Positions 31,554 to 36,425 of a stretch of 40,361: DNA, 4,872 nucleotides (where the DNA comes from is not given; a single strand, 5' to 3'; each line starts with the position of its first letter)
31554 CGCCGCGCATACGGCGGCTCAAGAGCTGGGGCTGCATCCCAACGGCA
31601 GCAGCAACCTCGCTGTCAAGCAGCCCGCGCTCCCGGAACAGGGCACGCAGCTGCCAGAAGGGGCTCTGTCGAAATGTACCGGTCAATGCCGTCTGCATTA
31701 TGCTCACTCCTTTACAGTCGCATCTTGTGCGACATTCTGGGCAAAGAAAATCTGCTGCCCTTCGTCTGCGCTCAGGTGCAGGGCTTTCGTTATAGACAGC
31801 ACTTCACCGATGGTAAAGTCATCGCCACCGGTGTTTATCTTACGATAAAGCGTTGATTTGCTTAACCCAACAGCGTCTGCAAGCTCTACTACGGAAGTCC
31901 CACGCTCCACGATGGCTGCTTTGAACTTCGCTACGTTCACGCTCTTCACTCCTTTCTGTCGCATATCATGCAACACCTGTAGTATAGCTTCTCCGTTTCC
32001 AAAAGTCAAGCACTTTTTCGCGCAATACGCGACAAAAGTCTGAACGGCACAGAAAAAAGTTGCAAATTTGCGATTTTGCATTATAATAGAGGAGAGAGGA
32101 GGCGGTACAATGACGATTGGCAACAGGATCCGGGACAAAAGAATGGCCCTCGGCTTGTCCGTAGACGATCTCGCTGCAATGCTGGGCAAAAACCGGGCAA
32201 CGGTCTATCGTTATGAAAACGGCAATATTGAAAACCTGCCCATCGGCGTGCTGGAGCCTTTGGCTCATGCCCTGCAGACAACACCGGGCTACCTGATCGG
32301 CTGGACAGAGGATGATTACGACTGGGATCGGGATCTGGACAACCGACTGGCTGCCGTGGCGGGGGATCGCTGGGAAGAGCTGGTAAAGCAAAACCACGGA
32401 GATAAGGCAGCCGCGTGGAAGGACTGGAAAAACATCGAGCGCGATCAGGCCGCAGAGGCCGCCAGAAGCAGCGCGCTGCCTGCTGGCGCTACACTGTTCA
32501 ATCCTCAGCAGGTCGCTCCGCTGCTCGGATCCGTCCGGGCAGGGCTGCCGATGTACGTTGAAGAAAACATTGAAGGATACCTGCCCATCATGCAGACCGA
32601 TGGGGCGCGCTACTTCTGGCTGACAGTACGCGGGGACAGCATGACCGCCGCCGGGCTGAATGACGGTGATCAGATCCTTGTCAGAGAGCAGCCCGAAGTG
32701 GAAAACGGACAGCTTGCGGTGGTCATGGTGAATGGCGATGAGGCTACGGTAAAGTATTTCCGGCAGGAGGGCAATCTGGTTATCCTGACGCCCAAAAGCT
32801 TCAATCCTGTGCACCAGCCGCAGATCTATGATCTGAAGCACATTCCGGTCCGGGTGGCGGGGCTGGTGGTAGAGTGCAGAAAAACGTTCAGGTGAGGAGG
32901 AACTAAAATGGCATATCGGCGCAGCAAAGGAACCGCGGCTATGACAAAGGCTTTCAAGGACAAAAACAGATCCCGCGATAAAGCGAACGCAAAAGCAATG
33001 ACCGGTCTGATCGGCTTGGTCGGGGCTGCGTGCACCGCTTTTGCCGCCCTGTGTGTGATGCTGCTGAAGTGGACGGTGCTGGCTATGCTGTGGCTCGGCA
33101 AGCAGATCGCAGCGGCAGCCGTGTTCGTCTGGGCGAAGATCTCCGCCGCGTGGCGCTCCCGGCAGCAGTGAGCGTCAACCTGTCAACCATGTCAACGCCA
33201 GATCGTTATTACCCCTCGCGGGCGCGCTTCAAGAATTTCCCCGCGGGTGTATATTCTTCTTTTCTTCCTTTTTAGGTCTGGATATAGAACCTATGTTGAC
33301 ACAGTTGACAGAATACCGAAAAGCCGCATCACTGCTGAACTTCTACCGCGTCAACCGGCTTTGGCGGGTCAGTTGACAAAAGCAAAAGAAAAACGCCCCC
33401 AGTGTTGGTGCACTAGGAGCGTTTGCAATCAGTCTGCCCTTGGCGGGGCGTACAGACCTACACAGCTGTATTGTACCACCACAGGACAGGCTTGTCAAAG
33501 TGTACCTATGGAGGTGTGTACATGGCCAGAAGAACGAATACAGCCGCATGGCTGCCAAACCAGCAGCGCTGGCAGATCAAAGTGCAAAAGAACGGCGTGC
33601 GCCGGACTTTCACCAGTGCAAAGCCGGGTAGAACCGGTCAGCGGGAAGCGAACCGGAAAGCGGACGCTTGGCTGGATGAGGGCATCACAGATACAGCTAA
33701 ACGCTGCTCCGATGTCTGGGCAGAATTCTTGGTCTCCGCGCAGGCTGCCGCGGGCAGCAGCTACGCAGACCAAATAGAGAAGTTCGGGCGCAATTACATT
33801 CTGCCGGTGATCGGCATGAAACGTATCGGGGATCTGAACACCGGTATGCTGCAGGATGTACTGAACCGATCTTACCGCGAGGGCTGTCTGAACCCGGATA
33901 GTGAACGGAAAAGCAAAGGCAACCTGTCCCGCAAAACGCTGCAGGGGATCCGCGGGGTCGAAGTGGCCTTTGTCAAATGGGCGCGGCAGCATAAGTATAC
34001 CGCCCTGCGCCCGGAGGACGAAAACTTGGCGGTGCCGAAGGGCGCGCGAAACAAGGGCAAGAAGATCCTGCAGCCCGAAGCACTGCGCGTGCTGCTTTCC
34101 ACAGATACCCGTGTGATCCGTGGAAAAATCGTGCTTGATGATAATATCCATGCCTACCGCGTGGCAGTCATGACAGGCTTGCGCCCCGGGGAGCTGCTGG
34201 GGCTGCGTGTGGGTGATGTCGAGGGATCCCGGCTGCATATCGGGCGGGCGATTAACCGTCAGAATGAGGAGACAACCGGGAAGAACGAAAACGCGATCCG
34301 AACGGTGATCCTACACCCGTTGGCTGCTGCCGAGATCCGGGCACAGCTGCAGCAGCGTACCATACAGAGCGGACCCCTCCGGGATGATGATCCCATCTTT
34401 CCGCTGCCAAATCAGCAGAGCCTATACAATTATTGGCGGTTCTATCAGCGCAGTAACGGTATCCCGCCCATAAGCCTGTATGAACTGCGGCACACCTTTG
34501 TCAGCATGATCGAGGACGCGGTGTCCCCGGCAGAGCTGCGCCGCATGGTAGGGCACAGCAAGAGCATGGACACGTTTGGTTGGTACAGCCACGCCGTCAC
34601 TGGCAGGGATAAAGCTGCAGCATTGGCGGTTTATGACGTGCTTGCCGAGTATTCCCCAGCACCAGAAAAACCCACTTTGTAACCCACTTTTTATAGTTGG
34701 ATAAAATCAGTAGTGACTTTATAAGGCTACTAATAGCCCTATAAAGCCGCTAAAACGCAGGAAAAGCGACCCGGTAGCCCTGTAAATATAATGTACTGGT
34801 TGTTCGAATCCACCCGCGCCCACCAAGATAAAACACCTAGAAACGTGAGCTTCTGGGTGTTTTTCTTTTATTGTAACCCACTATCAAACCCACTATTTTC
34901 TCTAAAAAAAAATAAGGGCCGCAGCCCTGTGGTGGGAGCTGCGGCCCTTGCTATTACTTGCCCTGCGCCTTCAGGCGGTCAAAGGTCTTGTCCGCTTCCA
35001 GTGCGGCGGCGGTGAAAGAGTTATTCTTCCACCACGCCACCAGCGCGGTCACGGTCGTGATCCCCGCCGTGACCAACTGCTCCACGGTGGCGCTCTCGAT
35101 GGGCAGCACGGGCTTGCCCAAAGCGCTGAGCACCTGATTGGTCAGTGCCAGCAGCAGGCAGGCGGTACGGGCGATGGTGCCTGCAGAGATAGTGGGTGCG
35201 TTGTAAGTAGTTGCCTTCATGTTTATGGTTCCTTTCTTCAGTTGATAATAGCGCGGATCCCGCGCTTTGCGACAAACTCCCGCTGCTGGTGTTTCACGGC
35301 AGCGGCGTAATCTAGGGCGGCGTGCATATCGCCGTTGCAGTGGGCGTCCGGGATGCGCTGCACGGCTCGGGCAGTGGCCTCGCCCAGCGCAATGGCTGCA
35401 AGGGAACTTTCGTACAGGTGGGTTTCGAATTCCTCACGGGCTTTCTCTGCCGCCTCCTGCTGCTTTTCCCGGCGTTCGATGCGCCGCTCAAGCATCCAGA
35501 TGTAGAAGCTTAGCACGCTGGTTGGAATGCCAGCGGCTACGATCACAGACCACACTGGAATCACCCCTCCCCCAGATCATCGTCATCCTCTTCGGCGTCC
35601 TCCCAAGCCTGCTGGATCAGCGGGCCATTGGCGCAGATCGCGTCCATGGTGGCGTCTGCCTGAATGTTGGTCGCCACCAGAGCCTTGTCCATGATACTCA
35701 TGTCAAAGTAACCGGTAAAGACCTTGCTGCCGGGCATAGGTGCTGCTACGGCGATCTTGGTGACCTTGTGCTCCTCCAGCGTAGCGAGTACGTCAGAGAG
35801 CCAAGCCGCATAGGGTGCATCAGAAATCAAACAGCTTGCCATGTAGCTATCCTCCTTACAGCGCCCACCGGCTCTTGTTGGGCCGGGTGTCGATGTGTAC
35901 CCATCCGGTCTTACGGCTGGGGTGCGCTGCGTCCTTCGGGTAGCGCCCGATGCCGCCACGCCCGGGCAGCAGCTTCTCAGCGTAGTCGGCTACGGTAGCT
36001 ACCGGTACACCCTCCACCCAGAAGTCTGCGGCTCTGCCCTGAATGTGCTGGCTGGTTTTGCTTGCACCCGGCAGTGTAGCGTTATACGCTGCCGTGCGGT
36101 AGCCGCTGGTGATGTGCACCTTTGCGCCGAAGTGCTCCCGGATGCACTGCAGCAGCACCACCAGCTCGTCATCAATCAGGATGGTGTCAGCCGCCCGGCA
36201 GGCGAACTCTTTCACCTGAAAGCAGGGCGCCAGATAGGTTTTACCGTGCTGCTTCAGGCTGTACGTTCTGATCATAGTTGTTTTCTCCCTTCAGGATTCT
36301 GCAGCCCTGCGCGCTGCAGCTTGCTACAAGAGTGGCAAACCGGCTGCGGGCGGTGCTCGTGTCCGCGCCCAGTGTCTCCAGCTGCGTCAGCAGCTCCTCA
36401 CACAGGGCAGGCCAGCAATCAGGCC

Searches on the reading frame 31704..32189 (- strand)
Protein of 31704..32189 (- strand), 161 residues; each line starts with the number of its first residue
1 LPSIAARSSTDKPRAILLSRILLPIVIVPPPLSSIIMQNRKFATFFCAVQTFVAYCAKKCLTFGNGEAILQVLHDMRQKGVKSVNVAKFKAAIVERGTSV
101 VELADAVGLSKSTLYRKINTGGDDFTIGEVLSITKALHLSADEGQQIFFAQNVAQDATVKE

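Call 83: search_protein_families(library=pfam, max_evalue=0.01, proteins=[window:31704-32189:-])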
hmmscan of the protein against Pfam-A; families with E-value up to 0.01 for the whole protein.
window:31704-32189:- (161 aa): 7 families
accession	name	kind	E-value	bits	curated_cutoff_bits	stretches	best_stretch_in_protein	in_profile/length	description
PF02796.21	HTH_7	-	1.7e-05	25.3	23.8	1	94-120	18-44/45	Helix-turn-helix domain of resolvase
PF01381.28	HTH_3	-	0.0014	19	23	1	90-141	2-52/55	Helix-turn-helix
PF09339.16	HTH_IclR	-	0.0055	16.9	22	0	96-119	17-40/52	IclR helix-turn-helix domain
PF13443.12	HTH_26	-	0.0066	17.1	22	0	93-139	6-52/63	Cro/C1-type HTH DNA-binding domain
PF13560.12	HTH_31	-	0.0082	16.9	27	0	95-143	12-60/64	Helix-turn-helix domain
PF08667.16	BetR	-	0.0089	16.6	21.6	0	101-143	26-67/148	BetR domain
PF05043.19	Mga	-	0.0095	16.9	21.1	0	83-119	16-52/87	Mga helix-turn-helix domain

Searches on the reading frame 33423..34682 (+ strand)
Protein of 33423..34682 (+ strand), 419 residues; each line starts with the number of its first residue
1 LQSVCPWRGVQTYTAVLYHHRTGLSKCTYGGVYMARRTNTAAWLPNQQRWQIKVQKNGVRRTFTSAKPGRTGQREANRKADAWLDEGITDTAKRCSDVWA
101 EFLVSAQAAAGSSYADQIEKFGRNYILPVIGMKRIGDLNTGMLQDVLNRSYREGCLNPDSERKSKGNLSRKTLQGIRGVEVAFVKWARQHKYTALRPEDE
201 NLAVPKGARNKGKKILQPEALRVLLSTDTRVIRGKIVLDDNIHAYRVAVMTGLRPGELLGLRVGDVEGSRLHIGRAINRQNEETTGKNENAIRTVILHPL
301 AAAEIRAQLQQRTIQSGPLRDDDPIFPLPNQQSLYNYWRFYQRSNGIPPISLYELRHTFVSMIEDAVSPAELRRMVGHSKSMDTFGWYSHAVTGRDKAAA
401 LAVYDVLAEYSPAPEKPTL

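Call 65: search_protein_families(library=pfam, max_evalue=0.001, proteins=[window:33423-34682:+])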
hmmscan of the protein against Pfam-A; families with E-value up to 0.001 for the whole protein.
window:33423-34682:+ (419 aa): 1 family
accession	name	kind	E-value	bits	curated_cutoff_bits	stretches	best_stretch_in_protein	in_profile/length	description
PF00589.27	Phage_integrase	-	6.7e-10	39.4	27.1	1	245-391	28-168/172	Phage integrase family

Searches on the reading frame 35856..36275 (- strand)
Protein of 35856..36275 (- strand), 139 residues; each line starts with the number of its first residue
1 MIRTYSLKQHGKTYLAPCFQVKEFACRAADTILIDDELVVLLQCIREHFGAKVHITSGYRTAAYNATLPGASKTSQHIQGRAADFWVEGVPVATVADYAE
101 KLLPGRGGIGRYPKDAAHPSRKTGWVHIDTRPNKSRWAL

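Call 83: search_protein_families(library=pfam, max_evalue=0.01, proteins=[window:35856-36275:-])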
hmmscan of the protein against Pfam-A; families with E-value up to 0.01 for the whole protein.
window:35856-36275:- (139 aa): 2 families
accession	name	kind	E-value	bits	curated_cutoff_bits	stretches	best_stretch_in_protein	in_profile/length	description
PF08291.16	Peptidase_M15_3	-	5.2e-19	68.8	23.2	1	19-112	3-101/108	Peptidase M15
PF05951.18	Peptidase_M15_2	-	2e-13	50.8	27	1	29-132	48-149/153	Bacterial protein of unknown function (DUF882)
